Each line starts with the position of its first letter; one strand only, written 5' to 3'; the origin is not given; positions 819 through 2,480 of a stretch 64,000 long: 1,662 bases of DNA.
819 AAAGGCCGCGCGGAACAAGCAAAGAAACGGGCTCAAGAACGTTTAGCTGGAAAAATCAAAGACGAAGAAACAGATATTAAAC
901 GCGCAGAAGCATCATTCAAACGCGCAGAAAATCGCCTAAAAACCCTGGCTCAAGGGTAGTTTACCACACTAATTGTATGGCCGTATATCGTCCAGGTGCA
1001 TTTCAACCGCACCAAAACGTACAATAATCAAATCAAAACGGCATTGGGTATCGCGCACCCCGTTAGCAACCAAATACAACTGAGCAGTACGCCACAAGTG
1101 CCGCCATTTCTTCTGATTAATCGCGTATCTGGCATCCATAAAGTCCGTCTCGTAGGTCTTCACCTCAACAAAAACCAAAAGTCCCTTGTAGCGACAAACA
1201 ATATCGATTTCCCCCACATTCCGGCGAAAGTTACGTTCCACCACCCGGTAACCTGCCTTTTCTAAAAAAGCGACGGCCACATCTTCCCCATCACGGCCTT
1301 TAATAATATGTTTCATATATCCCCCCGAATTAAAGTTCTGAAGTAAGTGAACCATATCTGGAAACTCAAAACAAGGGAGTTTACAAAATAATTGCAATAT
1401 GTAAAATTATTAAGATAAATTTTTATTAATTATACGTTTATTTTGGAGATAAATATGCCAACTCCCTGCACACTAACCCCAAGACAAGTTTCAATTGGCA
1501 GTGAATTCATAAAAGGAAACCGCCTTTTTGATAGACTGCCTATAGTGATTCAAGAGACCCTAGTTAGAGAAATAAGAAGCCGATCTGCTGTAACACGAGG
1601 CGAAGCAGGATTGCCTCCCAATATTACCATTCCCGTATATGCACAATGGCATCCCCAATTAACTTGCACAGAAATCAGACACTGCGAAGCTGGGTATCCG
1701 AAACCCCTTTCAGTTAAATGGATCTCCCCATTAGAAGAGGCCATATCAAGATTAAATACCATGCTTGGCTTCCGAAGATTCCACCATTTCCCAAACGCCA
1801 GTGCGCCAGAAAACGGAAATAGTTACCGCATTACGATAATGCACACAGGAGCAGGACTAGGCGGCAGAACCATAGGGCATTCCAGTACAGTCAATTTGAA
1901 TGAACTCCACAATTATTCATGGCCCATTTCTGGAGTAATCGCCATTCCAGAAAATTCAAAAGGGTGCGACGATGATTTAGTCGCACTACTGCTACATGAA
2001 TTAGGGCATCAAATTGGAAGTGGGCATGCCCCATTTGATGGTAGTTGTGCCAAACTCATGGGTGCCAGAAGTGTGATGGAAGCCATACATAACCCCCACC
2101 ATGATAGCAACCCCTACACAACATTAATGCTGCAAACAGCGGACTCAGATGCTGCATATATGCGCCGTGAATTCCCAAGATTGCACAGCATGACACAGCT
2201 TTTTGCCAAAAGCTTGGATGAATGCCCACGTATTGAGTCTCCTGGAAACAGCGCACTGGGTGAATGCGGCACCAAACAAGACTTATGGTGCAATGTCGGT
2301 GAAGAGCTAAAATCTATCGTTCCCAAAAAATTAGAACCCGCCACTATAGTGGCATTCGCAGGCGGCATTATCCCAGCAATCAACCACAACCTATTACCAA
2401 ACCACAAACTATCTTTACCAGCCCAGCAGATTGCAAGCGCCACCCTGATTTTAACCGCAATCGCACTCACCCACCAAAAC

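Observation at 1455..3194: Metzincin-motif membrane protein inserted between the conserved rnhB-yraN pair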

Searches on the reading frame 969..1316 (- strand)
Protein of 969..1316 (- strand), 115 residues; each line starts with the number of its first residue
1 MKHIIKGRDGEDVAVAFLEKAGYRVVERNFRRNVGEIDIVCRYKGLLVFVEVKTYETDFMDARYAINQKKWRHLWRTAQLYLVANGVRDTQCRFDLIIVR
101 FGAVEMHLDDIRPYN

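Call 3: search_protein_families(library=pfam, proteins=[window:969-1316:-], max_evalue=1)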
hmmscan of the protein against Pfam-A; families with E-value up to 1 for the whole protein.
window:969-1316:- (115 aa): 4 families
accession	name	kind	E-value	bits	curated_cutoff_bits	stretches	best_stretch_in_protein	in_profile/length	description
PF02021.23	UPF0102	-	6.7e-26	90.9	23.6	1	10-99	1-80/80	Uncharacterised protein family UPF0102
PF08378.17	NERD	-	5.9e-06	27.2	22.1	1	6-74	1-72/111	Nuclease-related domain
PF04471.18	Mrr_cat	-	0.0015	19.1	21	1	7-57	6-59/115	Restriction endonuclease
PF01939.22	NucS_C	-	0.0025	18.2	24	1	20-58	17-56/124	Endonuclease NucS C-terminal domain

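Call 4: search_protein_families(library=ncbifam, proteins=[window:969-1316:-], max_evalue=1)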
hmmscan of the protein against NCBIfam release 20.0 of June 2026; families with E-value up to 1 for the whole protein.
window:969-1316:- (115 aa): 24 families
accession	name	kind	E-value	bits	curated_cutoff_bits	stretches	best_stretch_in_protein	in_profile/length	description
NF009154.0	PRK12497.3-3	equivalog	1.4e-26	92.9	109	1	6-103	12-110/123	YraN family protein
NF011273.0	PRK14680.1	equivalog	1.1e-24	86.9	199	1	2-111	4-114/134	hypothetical protein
NF009150.0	PRK12497.1-3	equivalog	1.4e-23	83.1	81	1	4-100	6-104/118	YraN family protein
NF009152.0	PRK12497.2-4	equivalog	6.1e-23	81.1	111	1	2-106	6-108/114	YraN family protein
NF011270.0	PRK14677.1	equivalog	2e-21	76.3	124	1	8-110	5-104/108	hypothetical protein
NF009151.0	PRK12497.1-5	equivalog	2.4e-21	76.3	124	1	5-111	15-121/126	YraN family protein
NF011268.0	PRK14675.1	equivalog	5.6e-21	74.8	180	1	6-102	12-109/127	hypothetical protein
TIGR00252.1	TIGR00252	hypoth_equivalog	1e-19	70.7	69.05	1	6-100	9-106/123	YraN family protein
NF011271.0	PRK14678.1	equivalog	2.4e-18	66.3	172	1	7-100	9-101/120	hypothetical protein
NF009153.0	PRK12497.3-1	equivalog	3.8e-16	59.4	171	1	7-103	13-112/125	YraN family protein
NF011280.0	PRK14688.1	equivalog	8.6e-13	48.4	230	1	7-111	9-114/121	hypothetical protein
NF011274.0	PRK14681.1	equivalog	1.6e-12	47.5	207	1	7-101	46-144/158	hypothetical protein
NF011275.0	PRK14682.1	equivalog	2.6e-12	47.1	203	1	1-100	1-103/117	hypothetical protein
NF011277.0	PRK14684.1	equivalog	1.3e-11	44.6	199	1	7-98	9-102/120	hypothetical protein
NF011272.0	PRK14679.1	equivalog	2.1e-11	44.1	168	1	6-108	18-120/129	hypothetical protein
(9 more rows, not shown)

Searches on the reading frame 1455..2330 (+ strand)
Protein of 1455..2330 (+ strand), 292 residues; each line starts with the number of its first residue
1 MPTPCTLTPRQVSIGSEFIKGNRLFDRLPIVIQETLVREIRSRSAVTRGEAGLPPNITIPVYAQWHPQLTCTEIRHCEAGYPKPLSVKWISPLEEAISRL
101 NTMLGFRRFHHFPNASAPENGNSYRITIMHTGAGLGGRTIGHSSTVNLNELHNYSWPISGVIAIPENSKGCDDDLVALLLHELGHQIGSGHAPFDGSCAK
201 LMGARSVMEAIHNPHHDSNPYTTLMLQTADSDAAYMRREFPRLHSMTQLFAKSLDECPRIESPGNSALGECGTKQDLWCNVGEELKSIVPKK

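Call 18: search_protein_families(library=pfam, proteins=[window:1455-2330:+], max_evalue=10)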
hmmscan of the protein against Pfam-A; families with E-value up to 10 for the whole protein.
window:1455-2330:+ (292 aa): 2 families
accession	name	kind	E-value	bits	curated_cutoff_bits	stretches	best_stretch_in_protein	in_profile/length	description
PF13688.12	Reprolysin_5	-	0.0047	17.6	27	1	114-199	82-170/196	Metallo-peptidase family M12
PF13582.12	Reprolysin_3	-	0.06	14.3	22.4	1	175-191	106-122/123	Metallo-peptidase family M12B Reprolysin-like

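Call 34: predict_structure(protein=window:1455-2330:+)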
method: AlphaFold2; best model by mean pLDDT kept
length: 292 residues; sequences in the alignment: 1
mean_pLDDT: 32.7   pTM: 0.21
mean pLDDT of the five models: 32.7, 31.4, 28.9, 28.2, 27.3
residues with pLDDT >= 90: 0; 70-90: 0; 50-70: 0; < 50: 292
segments of 3 or more residues with pLDDT < 50: 1-292
pLDDT, mean of each block of 10 residues (from residue 1): 31 34 34 35 36 35 32 30 30 33 27 26 37 36 36 37 38 33 30 28 31 32 27 33 33 34 32 34 35 36
secondary structure, 60 per line:
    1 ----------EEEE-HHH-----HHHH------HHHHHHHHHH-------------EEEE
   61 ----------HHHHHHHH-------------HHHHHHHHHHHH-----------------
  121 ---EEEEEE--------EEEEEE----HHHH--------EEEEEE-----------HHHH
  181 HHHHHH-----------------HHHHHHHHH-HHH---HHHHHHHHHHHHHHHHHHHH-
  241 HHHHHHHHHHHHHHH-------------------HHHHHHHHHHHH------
elements in order: E11-14 H24-27 H34-43 E57-60 H71-78 H92-103 E124-129 E138-143 H148-151 E160-165 H177-186 H204-212 H220-239 H241-255 H275-286

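Call 56: search_dna_similar(query=window:1455-2330:+, collection=plasmids, mode=protein, max_evalue=1, max_rows=10)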
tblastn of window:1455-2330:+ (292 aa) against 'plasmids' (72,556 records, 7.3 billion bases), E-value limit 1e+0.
No match.

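Call 57: search_dna_similar(query=window:1455-2330:+, collection=phages, mode=protein, max_evalue=1, max_rows=10)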
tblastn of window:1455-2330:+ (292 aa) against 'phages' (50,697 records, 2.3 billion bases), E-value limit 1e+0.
Records with a match: 1; places in all: 1; records where one place covers at least 80% of the query: 0.
Best place of each record, by identity: <60% 1.
By first word of the organism name: Bacteriophage 1.
By host as written in the record: - 1.
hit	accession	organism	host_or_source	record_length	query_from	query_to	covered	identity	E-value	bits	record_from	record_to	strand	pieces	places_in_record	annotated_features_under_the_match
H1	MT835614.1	Bacteriophage sp.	human fecal samples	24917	33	107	26%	29.3%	8e-1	37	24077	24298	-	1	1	record has no annotation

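Call 62: fold_search(model_id=the predicted structure, library=pdb)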
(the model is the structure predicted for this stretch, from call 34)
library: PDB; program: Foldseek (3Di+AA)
matches with E <= 10: 48; with E <= 0.001: 0
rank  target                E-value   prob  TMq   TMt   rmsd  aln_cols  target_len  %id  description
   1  9l5s_R                2.1e+00  0.01  0.08  0.07  46.3       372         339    9  Cryo-EM structure of the thermophile spliceosome (state B*Q1) (released 2025-03-12)
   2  3zoq_B                2.4e+00  0.05  0.09  0.30   5.5        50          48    8  Structure of BsUDG-p56 complex (released 2013-05-22)
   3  3egr_B                3.0e+00  0.13  0.13  0.43   4.4        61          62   13  CRYSTAL STRUCTURE OF A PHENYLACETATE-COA OXYGENASE SUBUNIT PAAB (REUT_A2307) FROM RALSTONIA EUTROPHA JMP134 AT 2.65 A  (released 2008-09-30)
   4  2qjb_C                3.0e+00  0.02  0.09  0.17  11.7        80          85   19  Crystal structure analysis of BMP-2 in complex with BMPR-IA variant IA/IB (released 2008-01-15)
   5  4xcm_B                3.1e+00  0.02  0.11  0.13  27.7       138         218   13  Crystal structure of the putative NlpC/P60 D,L endopeptidase from T. thermophilus (released 2015-01-14)
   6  7z3q_B                3.6e+00  0.07  0.08  0.12   8.3        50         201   14  Crystal structure of the human leptin:LepR-CRH2 encounter complex to 3.6 A resolution. (released 2023-03-22)
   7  7tqt_a                3.8e+00  0.02  0.06  0.06  11.3        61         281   20  Coxsackievirus A21 capsid subdomain in complex with mouse polyclonal antibody pAbC-5 (released 2023-01-04)
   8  4zxe_C                4.1e+00  0.03  0.06  0.11  10.5        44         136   16  X-ray crystal structure of chitosan-binding module 1 derived from chitosanase/glucanase from Paenibacillus sp. IK-5. (released 2016-04-13)
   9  3gs2_C                4.9e+00  0.04  0.10  0.21  10.1        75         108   13  Ring1B C-terminal domain/Cbx7 Cbox Complex (released 2010-08-25)
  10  9g5c_L                4.9e+00  0.04  0.11  0.17  16.3       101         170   15  Assembly intermediate of human mitochondrial ribosome small subunit (State B) (released 2025-04-23)
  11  5ku2_1                4.9e+00  0.02  0.07  0.10  11.8        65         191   18  expanded poliovirus in complex with VHH 7A (released 2016-11-02)
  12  7z3q_F                5.3e+00  0.05  0.08  0.12   8.3        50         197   14  Crystal structure of the human leptin:LepR-CRH2 encounter complex to 3.6 A resolution. (released 2023-03-22)
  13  9g5b_L                5.6e+00  0.04  0.11  0.18  14.7        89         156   15  Assembly intermediate of human mitochondrial ribosome small subunit (State A) (released 2025-04-23)
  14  7nsi_BT               5.6e+00  0.02  0.08  0.10  18.8        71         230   25  55S mammalian mitochondrial ribosome with mtRRF (pre) and tRNA(P/E) (released 2021-06-02)
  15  3zoq_C                6.0e+00  0.11  0.13  0.50   3.7        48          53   12  Structure of BsUDG-p56 complex (released 2013-05-22)
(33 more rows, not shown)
